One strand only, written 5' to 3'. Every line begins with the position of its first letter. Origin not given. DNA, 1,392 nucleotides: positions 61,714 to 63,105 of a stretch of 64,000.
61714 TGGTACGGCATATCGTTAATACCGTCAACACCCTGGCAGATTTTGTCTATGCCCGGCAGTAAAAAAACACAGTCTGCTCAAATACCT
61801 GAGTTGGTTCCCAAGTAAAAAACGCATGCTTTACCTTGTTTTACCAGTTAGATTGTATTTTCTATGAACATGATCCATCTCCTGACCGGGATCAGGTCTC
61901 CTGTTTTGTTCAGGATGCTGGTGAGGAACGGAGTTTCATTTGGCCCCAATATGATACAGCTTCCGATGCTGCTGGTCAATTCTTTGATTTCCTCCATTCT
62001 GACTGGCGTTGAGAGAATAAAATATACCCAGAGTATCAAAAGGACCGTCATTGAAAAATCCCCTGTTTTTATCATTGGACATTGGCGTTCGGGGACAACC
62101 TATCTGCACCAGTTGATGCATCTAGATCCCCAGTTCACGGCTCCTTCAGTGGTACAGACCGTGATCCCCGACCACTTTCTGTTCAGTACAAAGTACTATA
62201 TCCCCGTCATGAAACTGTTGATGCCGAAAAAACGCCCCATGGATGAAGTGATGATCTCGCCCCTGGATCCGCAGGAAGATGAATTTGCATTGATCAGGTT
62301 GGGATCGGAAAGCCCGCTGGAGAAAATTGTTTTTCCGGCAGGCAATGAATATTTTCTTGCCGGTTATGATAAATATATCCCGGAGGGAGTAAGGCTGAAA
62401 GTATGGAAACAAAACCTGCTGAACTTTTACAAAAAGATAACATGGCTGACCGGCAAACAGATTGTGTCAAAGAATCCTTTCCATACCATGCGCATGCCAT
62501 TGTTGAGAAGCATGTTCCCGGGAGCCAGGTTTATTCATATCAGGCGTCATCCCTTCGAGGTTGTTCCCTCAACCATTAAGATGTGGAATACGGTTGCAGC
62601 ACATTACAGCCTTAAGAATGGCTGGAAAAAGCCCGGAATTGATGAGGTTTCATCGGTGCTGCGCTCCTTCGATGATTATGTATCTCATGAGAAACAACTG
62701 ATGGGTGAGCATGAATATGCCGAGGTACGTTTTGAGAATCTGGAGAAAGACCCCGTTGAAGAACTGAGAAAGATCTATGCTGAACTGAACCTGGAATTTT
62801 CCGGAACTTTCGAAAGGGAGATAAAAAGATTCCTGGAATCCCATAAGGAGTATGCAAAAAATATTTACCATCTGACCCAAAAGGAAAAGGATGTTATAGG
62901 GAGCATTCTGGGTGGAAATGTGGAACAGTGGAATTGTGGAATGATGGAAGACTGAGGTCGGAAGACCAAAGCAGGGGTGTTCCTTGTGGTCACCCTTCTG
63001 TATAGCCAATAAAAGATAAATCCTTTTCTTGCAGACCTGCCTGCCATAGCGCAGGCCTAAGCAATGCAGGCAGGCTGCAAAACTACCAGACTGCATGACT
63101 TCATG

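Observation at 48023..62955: Compact DarA/DarB + KS/CLF + BtrH-like + sulfotransferase cluster: a candidate new resorcinol-type lipid pathway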

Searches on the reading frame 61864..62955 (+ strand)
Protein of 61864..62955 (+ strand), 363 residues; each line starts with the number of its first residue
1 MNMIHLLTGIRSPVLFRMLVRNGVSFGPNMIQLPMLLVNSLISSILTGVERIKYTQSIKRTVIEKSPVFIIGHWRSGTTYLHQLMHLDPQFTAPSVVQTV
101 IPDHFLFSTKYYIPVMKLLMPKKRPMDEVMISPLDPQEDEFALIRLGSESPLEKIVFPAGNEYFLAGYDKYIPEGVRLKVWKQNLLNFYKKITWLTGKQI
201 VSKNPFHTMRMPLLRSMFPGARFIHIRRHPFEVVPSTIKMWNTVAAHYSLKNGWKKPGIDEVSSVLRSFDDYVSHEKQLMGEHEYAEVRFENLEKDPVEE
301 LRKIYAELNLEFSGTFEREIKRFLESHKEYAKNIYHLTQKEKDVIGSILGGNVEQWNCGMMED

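Call 4: search_protein_families(library=pfam, proteins=[window:61864-62955:+], max_evalue=0.01)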
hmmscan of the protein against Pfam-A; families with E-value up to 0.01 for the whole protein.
window:61864-62955:+ (363 aa): 2 families
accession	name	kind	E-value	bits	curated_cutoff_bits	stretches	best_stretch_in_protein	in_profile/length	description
PF13469.12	Sulfotransfer_3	-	6.7e-33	115.2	27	1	67-313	1-215/216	Sulfotransferase family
PF00685.33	Sulfotransfer_1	-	4.2e-07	30.1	22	1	67-346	3-221/255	Sulfotransferase domain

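Call 6: search_protein_families(library=ncbifam, proteins=[window:61864-62955:+], max_evalue=0.01)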
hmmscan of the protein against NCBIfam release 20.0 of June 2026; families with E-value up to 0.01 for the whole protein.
window:61864-62955:+ (363 aa): 1 family
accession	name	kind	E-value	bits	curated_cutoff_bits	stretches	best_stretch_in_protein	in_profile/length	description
NF052394.1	NodProtNoeE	equivalog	0.00041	19.2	500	0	196-310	95-218/387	nodulation protein NoeE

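Call 13: find_encoding_contigs(protein=window:61864-62955:+, flank=10000, max_places=6)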
Protein window:61864-62955:+ (363 aa): 7 contigs read that carry it; 6 places shown.
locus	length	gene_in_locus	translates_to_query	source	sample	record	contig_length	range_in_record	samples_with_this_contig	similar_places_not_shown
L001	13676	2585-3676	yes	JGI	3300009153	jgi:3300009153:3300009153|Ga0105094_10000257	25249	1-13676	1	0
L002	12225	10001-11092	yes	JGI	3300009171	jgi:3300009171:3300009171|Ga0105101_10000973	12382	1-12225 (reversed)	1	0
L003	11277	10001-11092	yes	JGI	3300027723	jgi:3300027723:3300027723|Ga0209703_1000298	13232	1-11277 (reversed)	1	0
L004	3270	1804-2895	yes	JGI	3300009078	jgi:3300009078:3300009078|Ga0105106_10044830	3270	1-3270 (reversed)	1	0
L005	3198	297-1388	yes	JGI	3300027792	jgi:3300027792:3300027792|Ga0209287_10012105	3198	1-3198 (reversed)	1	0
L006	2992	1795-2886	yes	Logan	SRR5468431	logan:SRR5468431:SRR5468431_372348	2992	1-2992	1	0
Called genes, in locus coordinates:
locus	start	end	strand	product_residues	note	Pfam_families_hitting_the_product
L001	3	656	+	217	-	?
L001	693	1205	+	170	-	-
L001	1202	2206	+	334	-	PF14399:BtrH_N, PF16169:DUF4872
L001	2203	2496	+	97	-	PF00550:PP-binding (faint)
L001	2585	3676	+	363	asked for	PF00685:Sulfotransfer_1, PF13469:Sulfotransfer_3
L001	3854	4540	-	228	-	PF00117:GATase, PF07722:Peptidase_C26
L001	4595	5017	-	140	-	PF07610:DUF1573, PF22544:HYDIN_VesB_CFA65-like_Ig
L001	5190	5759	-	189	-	PF18347:DUF5606, PF21186:DUF6852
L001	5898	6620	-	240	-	PF27507:DjlA_TM, PF05099:TerB, PF00226:DnaJ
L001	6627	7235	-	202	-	PF01121:CoaE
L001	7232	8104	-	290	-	PF07949:YbbR (faint)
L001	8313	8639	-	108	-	PF02699:YajC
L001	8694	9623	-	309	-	PF01029:NusB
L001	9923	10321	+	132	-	PF11680:DUF3276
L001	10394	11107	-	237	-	-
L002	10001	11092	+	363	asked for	PF00685:Sulfotransfer_1, PF13469:Sulfotransfer_3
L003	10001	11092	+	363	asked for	PF00685:Sulfotransfer_1, PF13469:Sulfotransfer_3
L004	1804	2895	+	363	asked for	PF00685:Sulfotransfer_1, PF13469:Sulfotransfer_3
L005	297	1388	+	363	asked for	PF00685:Sulfotransfer_1, PF13469:Sulfotransfer_3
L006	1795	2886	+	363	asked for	PF00685:Sulfotransfer_1, PF13469:Sulfotransfer_3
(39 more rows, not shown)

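Call 14: find_homologous_proteins(query=window:61864-62955:+)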
Query window:61864-62955:+ (363 aa): 2281 proteins with E <= 0.001 among 3656 candidates; the best 120 are listed.
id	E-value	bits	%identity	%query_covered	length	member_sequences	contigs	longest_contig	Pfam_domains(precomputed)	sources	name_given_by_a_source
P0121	3.9e-245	830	100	100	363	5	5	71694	PF13469.13,PF00685.34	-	-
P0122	1.9e-165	568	71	96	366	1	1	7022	PF13469.13,PF00685.34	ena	-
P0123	2.9e-161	555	67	99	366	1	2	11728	PF13469.13,PF00685.34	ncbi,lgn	-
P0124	4.0e-156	538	68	97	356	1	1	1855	PF13469.13,PF00685.34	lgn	-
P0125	5.4e-149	514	64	97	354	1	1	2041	PF13469.13,PF00685.34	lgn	-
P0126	4.3e-146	505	63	98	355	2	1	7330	PF13469.13,PF00685.34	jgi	jgi:hypothetical protein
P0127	9.8e-146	503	63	98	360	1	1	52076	PF13469.13,PF00685.34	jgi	jgi:hypothetical protein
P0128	2.1e-142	493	64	95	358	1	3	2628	PF13469.13,PF00685.34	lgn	-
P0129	3.0e-142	492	61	96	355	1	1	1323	PF13469.13,PF00685.34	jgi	jgi:omega-hydroxy-beta-dihydromenaquinone-9 sulfotransferase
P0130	1.2e-141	490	63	95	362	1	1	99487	PF13469.13,PF00685.34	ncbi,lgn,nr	ncbi:MAG: sulfotransferase [Bacteroidales bacterium]|nr:sulfotransferase [Bacteroidales bacterium]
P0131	9.4e-141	487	62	97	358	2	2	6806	PF13469.13,PF00685.34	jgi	jgi:hypothetical protein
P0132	4.4e-140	485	62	94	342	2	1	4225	PF13469.13,PF00685.34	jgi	-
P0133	5.6e-140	485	62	95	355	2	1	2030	PF13469.13,PF00685.34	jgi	-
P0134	1.2e-139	483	62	95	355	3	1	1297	PF13469.13,PF00685.34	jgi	-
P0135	1.6e-139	483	60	96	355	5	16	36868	PF13469.13,PF00685.34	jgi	jgi:hypothetical protein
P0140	3.8e-136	472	59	96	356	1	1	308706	PF13469.13,PF00685.34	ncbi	ncbi:MAG: sulfotransferase [Bacteroidota bacterium]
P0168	7.9e-124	431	55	91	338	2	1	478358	PF13469.13,PF00685.34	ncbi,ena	-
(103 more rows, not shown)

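Call 15: find_encoding_contigs(protein=P0130, flank=10000, max_places=2)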
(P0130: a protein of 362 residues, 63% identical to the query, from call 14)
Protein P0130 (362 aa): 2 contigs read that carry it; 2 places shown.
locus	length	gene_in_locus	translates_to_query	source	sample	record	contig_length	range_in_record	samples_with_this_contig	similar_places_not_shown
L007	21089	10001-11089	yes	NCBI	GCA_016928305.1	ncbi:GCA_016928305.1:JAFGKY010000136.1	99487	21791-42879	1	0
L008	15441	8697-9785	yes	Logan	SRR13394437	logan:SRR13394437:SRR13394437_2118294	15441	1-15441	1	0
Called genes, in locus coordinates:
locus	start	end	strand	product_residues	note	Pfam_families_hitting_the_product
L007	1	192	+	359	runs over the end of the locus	PF00294:PfkB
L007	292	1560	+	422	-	PF09861:Lar_N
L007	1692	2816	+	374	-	PF00389:2-Hacid_dh, PF02826:2-Hacid_dh_C, PF11890:DUF3410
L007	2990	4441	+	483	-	PF03446:NAD_binding_2, PF00393:6PGD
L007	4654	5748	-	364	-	PF08100:Dimerisation, PF00891:Methyltransf_2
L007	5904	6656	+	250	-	PF00005:ABC_tran, PF13304:AAA_21 (faint)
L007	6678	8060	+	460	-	PF12679:ABC2_membrane_2, PF12698:ABC2_membrane_3, PF01061:ABC2_membrane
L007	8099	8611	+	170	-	-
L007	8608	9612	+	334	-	PF14399:BtrH_N, PF16169:DUF4872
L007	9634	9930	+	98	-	-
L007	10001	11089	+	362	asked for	PF00685:Sulfotransfer_1, PF13469:Sulfotransfer_3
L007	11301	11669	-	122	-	PF07610:DUF1573, PF22544:HYDIN_VesB_CFA65-like_Ig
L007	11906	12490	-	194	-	PF18347:DUF5606, PF21186:DUF6852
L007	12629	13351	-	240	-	PF27507:DjlA_TM, PF05099:TerB, PF00226:DnaJ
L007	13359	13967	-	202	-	PF01121:CoaE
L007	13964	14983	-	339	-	PF07949:YbbR (faint)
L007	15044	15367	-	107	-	PF02699:YajC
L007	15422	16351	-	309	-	PF01029:NusB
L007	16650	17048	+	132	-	PF11680:DUF3276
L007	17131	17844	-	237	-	-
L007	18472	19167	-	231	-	PF18911:PKD_4, PF00801:PKD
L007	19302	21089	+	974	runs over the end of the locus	PF12705:PDDEXK_1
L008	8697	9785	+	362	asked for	PF00685:Sulfotransfer_1, PF13469:Sulfotransfer_3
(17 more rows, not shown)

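Call 16: find_encoding_contigs(protein=P0140, flank=10000, max_places=2)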
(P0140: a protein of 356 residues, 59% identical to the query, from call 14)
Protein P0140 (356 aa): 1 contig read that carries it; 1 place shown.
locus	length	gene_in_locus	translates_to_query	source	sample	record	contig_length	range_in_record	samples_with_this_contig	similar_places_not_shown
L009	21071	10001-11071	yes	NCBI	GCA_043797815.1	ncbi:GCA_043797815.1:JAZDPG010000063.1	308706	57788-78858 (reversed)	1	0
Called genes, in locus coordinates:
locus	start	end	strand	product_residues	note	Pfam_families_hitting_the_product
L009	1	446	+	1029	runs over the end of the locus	PF00873:ACR_tran, PF03176:MMPL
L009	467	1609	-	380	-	PF25973:BSH_CzcB, PF25893:HH_CzcB (weak)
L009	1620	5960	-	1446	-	PF00873:ACR_tran, PF02321:OEP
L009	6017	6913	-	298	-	PF06966:DUF1295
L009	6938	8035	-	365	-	PF08100:Dimerisation, PF00891:Methyltransf_2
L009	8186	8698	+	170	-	-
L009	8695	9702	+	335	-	PF14399:BtrH_N, PF16169:DUF4872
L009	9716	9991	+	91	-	-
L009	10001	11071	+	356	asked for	PF00685:Sulfotransfer_1, PF13469:Sulfotransfer_3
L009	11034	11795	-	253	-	PF00535:Glycos_transf_2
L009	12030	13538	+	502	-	-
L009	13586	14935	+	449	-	PF00270:DEAD, PF04851:ResIII (weak), PF00271:Helicase_C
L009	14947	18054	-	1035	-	PF00128:Alpha-amylase, PF23197:IG_AIR9 (weak), PF18962:Por_Secre_tail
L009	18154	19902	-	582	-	PF02922:CBM_48 (faint), PF18962:Por_Secre_tail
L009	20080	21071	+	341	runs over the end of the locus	PF00356:LacI, PF00532:Peripla_BP_1, PF13407:Peripla_BP_4, PF13377:Peripla_BP_3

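Call 17: find_encoding_contigs(protein=P0168, flank=10000, max_places=2)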
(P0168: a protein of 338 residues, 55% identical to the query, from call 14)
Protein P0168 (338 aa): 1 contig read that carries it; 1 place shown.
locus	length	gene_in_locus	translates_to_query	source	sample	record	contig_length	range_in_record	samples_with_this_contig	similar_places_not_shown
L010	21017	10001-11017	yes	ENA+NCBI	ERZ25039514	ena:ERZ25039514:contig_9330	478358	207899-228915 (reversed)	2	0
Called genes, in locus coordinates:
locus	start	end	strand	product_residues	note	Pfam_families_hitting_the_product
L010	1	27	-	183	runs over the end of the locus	-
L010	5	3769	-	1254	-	PF00873:ACR_tran, PF03176:MMPL (weak), PF02321:OEP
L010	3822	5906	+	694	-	PF07715:Plug, PF00593:TonB_dep_Rec_b-barrel, PF14905:OMP_b-brl_3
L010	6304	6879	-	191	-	PF06966:DUF1295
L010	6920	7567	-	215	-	PF00891:Methyltransf_2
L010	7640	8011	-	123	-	PF08100:Dimerisation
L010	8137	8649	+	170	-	-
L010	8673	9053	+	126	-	PF14399:BtrH_N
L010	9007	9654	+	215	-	PF16169:DUF4872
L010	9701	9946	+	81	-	-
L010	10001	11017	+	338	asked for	PF00685:Sulfotransfer_1, PF13469:Sulfotransfer_3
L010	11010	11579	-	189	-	PF13590:DUF4136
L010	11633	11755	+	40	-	-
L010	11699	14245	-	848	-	PF13620:CarboxypepD_reg, PF13715:CarbopepD_reg_2, PF07715:Plug (weak), PF00593:TonB_dep_Rec_b-barrel, PF14905:OMP_b-brl_3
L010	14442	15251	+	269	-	PF05359:DUF748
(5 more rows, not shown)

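Call 25: find_related_loci(query=A1, collection=genome_contigs, flank=10000)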
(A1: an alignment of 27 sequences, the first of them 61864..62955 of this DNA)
Query A1 (363 aa) in genome_contigs; peptide patterns used: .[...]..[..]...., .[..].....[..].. (x = any residue, [..] = any of these).
600 stretches matched a pattern (row limit reached: there are more); 597 encode a relative of the query (tblastn E <= 1e-3); the best 80 are kept; 80 distinct loci.
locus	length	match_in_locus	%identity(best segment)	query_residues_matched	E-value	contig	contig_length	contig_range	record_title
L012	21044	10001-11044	60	1-347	4e-143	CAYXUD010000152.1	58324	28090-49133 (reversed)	MAG TPA_asm: uncultured Bacteroides sp. isolate SRP185410_co1_383 genome assembly, contig: k141_2026354, whole genome sh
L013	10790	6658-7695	60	1-345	2e-142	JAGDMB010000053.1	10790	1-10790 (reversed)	MAG: Bacteroidetes bacterium isolate CTSoil_028 scaffold_2794, whole genome shotgun sequence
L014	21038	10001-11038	63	1-345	3e-146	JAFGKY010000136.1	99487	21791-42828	MAG: Bacteroidales bacterium isolate Zod_Metabat.37 k87_10310142, whole genome shotgun sequence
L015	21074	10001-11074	52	1-359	3e-125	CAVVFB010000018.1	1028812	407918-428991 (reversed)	MAG: uncultured Bacteroidetes bacterium isolate MFD04716.bin.2.43 genome assembly, contig: contig_7310, whole genome sho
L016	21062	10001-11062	49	5-357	3e-116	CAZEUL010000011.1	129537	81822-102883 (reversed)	MAG TPA_asm: uncultured Rikenellaceae bacterium isolate SRP278314_co1_316 genome assembly, contig: NODE_136_length_12953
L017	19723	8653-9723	48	2-357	5e-115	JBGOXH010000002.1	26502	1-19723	MAG: Bacteroidia bacterium isolate OBJ_0618_130150_71 k141_2319782_length_26502_cov_25.5118, whole genome shotgun sequen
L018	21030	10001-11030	53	5-345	1e-101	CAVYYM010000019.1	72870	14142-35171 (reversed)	MAG: uncultured Bacteroidetes bacterium isolate MFD02979.bin.2.181 genome assembly, contig: contig_148008, whole genome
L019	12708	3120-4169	44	1-349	1e-98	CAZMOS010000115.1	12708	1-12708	MAG TPA_asm: uncultured Lentimicrobiaceae bacterium isolate binchicken_co64_129 genome assembly, contig: NODE_3651_lengt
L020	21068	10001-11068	43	1-356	5e-99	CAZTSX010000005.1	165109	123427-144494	MAG TPA_asm: uncultured Prolixibacteraceae bacterium isolate binchicken_co147_440 genome assembly, contig: NODE_125_leng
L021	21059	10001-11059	43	5-356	5e-96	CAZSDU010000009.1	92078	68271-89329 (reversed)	MAG TPA_asm: uncultured Prolixibacteraceae bacterium isolate SRP278314_co1_191 genome assembly, contig: NODE_287_length_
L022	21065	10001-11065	43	5-357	9e-96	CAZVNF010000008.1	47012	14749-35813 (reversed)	MAG TPA_asm: uncultured Draconibacterium sp. isolate SRP272421_co4_125 genome assembly, contig: NODE_1203_length_47012_c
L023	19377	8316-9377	43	5-357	6e-96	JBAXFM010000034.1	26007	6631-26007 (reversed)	MAG: Bacteroidota bacterium isolate ELA271 MAG271_34, whole genome shotgun sequence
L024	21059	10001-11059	44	5-356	7e-95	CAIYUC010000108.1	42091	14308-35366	MAG: uncultured Bacteroidales bacterium isolate A14_bin-1928 genome assembly, contig: bin-1928:108/244, whole genome sho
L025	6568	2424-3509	42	1-363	1e-94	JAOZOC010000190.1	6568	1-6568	MAG: Bacteroidales bacterium isolate GMC4.concoct.313 GMC4_21103_length_6568_cov_5.775833, whole genome shotgun sequence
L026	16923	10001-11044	42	1-349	2e-94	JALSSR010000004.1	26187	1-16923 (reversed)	MAG: Bacteroidales bacterium isolate 356-308_metabat2_scaf2bin.063 356-308_scaffold_1023_c1, whole genome shotgun sequen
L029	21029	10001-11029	42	5-346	3e-91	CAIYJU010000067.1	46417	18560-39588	MAG: uncultured Bacteroidales bacterium isolate Ja1_bin-2221 genome assembly, contig: bin-2221:067/210, whole genome sho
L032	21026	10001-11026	41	5-345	4e-89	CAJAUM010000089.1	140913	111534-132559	MAG: uncultured Bacteroidales bacterium isolate Loc090907-6m_bin-511 genome assembly, contig: bin-511:089/155, whole gen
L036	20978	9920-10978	42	5-356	3e-88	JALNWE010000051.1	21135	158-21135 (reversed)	MAG: Bacteroidales bacterium isolate SO_2016_LW1 bin 3 scaffold02321_LW64-88_2016, whole genome shotgun sequence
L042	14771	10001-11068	38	1-355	2e-86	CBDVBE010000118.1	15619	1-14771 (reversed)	MAG TPA_asm: uncultured bacterium isolate SRR22302353_binner13_Refined_44 genome assembly, contig: ERZ25073599.1607, who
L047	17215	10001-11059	39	5-356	8e-84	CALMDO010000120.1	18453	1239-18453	MAG TPA_asm: uncultured Bacteroidetes bacterium isolate SRR8868559_bin.49_CONCOCT_v1.1_MAG genome assembly, contig: ERZ1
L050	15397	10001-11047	41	1-347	2e-93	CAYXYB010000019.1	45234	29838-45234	MAG TPA_asm: uncultured Lentimicrobiaceae bacterium isolate SRP263991_co5_611 genome assembly, contig: NODE_1723_length_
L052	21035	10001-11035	41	1-345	5e-77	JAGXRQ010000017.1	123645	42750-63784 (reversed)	MAG: Bacteroidetes bacterium isolate CROMO_A_117 c_000000141023, whole genome shotgun sequence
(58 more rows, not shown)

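Call 30: search_protein_families(library=pfam, proteins=[L047:11758-13194:+, L042:7975-9330:-, L052:12340-12729:+, L032:13183-13863:+, L036:10939-11760:+, L029:3719-5812:+, L036:897-2603:+, L020:5123-6007:+, L016:4099-4680:+, L017:556-1857:+], max_evalue=0.01)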
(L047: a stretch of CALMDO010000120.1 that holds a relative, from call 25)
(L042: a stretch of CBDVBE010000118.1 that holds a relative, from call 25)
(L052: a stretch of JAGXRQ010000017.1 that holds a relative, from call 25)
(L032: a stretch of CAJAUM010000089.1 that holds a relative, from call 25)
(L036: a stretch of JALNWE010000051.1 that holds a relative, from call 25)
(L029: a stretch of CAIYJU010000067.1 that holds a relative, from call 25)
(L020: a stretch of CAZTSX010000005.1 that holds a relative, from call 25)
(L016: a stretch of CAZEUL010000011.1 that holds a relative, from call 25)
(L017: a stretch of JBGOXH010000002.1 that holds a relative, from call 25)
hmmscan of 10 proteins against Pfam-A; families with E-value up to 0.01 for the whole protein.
L047:11758-13194:+ (478 aa): 2 families
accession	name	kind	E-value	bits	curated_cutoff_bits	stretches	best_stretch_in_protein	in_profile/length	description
PF00501.34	AMP-binding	-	6.2e-11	42.2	29.9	1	124-327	167-376/384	AMP-binding enzyme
PF14535.12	AMP-binding_C_2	-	0.00023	21.8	25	1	375-468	1-96/96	AMP-binding enzyme C-terminal domain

L042:7975-9330:- (451 aa): 3 families
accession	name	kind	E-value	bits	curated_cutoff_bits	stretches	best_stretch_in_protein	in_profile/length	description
PF04055.27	Radical_SAM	-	6.8e-14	52.8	29.5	1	176-323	4-144/166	Radical SAM superfamily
PF02310.24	B12-binding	-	6.8e-07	29.6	32.1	1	50-113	47-116/121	B12 binding domain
PF19864.5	Radical_SAM_N2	-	0.0021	18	29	1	77-123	81-127/151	Radical SAM proteins, N-terminal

L052:12340-12729:+ (129 aa): 0 families

L032:13183-13863:+ (226 aa): 1 family
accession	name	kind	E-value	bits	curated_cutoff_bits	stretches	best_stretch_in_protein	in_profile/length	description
PF06717.16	DUF1202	-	0.007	16.3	27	1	30-119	152-236/307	Protein of unknown function (DUF1202)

L036:10939-11760:+ (273 aa): 0 families

L029:3719-5812:+ (697 aa): 0 families

L036:897-2603:+ (568 aa): 4 families
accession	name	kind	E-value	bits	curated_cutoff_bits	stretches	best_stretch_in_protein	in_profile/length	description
PF03417.21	AAT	-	4e-21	76.2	23.2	1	198-424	5-218/225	Acyl-coenzyme A:6-aminopenicillanic acid acyl-transferase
PF07719.23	TPR_2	-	0.00015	22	27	1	515-541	2-28/34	Tetratricopeptide repeat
PF13432.12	TPR_16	-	0.0077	17.1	32.7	0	505-542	23-59/65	Tetratricopeptide repeat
PF00515.34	TPR_1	-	0.0089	16.3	27.8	0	515-542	2-29/34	Tetratricopeptide repeat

L020:5123-6007:+ (294 aa): 1 family
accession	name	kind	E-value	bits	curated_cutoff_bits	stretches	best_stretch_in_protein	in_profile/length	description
PF03279.18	Lip_A_acyltrans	-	6e-28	98.3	22.3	1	8-281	22-294/295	Bacterial lipid A biosynthesis acyltransferase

L016:4099-4680:+ (193 aa): 6 families
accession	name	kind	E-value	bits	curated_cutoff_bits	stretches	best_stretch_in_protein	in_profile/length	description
PF01583.26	APS_kinase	-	4.2e-64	215.6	21.1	1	18-168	1-152/152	Adenylylsulphate kinase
PF13671.12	AAA_33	-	4.2e-08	34.1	27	1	21-131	1-112/143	AAA domain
PF13238.12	AAA_18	-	6.4e-07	30.3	29.4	1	22-133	1-107/128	AAA domain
PF08433.16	KTI12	-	3.7e-05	23.8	22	1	22-162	4-142/271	Chromatin associated protein KTI12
PF13555.12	AAA_29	-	0.0043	17.2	27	0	15-35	19-38/61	P-loop containing region of AAA domain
PF00910.28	RNA_helicase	-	0.005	17.8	21.5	0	22-45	1-24/105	RNA helicase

L017:556-1857:+ (433 aa): 4 families
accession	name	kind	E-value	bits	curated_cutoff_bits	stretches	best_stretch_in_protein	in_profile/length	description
PF00009.33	GTP_EFTU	-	1.5e-43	149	26.5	1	9-195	2-177/188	Elongation factor Tu GTP binding domain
PF22594.2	GTP-eEF1A_C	-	2.1e-21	76.6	27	1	323-419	4-100/101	GTP-eEF1A C-terminal domain-like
PF01926.29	MMR_HSR1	-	4.8e-07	30.3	21.9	1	67-150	25-113/113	50S ribosome-binding GTPase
PF03144.31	GTP_EFTU_D2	-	0.0018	19.1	30.3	1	249-308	6-72/73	Elongation factor Tu domain 2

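Call 41: search_solved_structures(query=window:61864-62955:+, max_evalue=0.01)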
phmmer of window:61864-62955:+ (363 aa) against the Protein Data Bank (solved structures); distinct sequences matched with E-value up to 0.01: 3.
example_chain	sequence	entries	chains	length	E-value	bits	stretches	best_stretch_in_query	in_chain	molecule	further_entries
2z6v_A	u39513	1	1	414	1.8e-05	27.2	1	203-339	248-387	Putative uncharacterized protein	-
2zq5_A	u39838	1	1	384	4.9e-05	25.8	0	41-90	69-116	Putative uncharacterized protein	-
4gbm_A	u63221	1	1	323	0.002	20.4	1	198-313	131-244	CurM Sulfotransferase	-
